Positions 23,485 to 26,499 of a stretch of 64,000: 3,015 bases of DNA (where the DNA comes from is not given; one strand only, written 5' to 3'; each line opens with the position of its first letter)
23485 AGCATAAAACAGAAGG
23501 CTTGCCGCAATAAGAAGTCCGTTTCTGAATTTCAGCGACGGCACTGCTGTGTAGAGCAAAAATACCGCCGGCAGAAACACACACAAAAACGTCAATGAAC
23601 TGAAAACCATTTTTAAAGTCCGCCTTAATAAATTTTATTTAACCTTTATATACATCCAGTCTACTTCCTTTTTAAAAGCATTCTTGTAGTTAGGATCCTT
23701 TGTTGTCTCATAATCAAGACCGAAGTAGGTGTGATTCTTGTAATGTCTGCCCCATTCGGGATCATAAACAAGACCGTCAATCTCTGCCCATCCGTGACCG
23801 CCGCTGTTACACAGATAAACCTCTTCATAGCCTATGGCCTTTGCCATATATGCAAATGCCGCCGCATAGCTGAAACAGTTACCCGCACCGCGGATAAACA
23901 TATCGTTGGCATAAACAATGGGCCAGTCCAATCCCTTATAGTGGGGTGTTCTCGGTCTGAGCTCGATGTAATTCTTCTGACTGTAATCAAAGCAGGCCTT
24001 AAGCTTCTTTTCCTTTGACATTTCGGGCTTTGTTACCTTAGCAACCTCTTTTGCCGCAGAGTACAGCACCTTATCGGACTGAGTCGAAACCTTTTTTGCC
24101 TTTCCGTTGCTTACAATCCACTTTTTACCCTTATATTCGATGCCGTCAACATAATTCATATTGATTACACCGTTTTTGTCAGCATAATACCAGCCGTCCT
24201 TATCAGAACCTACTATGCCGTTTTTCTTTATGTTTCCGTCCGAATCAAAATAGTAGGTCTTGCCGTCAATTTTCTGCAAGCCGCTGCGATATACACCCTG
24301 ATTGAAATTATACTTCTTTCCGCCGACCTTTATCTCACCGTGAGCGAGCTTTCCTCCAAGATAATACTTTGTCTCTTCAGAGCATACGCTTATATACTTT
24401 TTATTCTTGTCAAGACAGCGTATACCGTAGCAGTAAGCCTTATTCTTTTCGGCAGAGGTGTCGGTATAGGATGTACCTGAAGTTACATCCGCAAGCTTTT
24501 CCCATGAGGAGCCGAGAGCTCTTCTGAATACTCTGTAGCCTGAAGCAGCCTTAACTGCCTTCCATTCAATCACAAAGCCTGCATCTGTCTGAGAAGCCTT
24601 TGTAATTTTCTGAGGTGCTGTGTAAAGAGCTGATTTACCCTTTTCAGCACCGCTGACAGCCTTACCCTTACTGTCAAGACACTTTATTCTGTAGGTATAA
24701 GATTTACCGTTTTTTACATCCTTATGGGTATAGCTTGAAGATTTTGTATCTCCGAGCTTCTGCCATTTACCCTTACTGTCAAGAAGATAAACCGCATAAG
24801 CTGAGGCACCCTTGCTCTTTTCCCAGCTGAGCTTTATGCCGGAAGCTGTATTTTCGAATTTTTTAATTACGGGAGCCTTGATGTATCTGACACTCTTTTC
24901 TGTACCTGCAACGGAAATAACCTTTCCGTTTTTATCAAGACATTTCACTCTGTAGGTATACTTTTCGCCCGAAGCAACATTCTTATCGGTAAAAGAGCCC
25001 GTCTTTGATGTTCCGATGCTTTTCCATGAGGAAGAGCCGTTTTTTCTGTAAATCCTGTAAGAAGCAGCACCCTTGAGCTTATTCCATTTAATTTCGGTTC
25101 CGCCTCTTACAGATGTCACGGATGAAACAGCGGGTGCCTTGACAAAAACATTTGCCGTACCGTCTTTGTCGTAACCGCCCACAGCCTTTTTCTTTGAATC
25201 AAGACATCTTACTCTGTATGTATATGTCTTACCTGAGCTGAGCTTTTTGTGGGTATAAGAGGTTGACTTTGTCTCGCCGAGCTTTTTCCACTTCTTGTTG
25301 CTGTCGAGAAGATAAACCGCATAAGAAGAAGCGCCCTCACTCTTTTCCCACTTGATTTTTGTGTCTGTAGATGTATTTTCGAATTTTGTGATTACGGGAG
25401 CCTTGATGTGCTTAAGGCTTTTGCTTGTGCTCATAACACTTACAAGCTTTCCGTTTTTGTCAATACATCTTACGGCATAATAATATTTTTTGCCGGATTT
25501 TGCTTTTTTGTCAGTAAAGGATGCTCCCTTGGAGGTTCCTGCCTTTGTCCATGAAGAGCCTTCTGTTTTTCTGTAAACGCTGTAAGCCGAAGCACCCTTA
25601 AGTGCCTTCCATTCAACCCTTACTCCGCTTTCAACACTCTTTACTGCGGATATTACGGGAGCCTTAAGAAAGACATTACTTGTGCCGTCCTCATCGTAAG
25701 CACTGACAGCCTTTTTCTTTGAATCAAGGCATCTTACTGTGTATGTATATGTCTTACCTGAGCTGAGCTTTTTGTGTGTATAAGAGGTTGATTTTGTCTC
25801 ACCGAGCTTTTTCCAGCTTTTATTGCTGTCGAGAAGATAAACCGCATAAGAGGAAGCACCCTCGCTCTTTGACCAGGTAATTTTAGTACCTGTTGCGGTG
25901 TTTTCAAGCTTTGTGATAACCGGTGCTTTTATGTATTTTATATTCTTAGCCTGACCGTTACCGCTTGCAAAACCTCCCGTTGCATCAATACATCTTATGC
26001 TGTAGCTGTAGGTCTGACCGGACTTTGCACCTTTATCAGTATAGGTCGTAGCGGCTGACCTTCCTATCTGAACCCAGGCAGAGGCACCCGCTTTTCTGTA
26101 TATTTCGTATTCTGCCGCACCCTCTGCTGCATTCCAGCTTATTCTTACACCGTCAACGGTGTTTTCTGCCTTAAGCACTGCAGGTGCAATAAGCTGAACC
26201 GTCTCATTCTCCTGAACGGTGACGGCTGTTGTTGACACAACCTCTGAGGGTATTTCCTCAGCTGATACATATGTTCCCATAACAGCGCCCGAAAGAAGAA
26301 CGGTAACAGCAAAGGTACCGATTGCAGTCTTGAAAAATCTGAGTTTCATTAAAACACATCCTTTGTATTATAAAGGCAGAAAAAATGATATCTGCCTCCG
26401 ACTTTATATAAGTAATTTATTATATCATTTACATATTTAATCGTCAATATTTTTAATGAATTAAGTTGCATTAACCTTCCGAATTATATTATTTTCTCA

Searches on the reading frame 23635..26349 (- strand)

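Call 31: search_protein_families(library=pfam, proteins=[window:23635-26349:-], max_evalue=0.001)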
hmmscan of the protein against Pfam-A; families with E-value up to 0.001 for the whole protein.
window:23635-26349:- (904 aa): 7 families
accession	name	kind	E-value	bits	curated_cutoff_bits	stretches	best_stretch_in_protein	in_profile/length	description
PF21910.2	GH85_C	-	1.1e-31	109.5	27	1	327-371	16-60/95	GH85 endohexosaminidases, C-terminal domain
PF00041.27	fn3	-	5.2e-21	75.1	25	1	323-383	8-69/84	Fibronectin type III domain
PF25788.1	Ig_Rha78A_N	-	2e-08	34.9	27.4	0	359-388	60-89/105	Rha78A-like, N-terminal immunoglobulin domain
PF19127.6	Choline_bind_3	-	9.9e-07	29.1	27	1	690-726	3-38/47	Choline-binding repeat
PF01841.26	Transglut_core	-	0.00018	22.2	23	1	770-842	5-71/108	Transglutaminase-like superfamily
PF16706.11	Izumo-Ig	-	0.00068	20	26.7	0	420-470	17-68/88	Izumo-like Immunoglobulin domain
PF01473.26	Choline_bind_1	-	0.001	19.8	20.5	1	690-706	2-18/19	Putative cell wall binding repeat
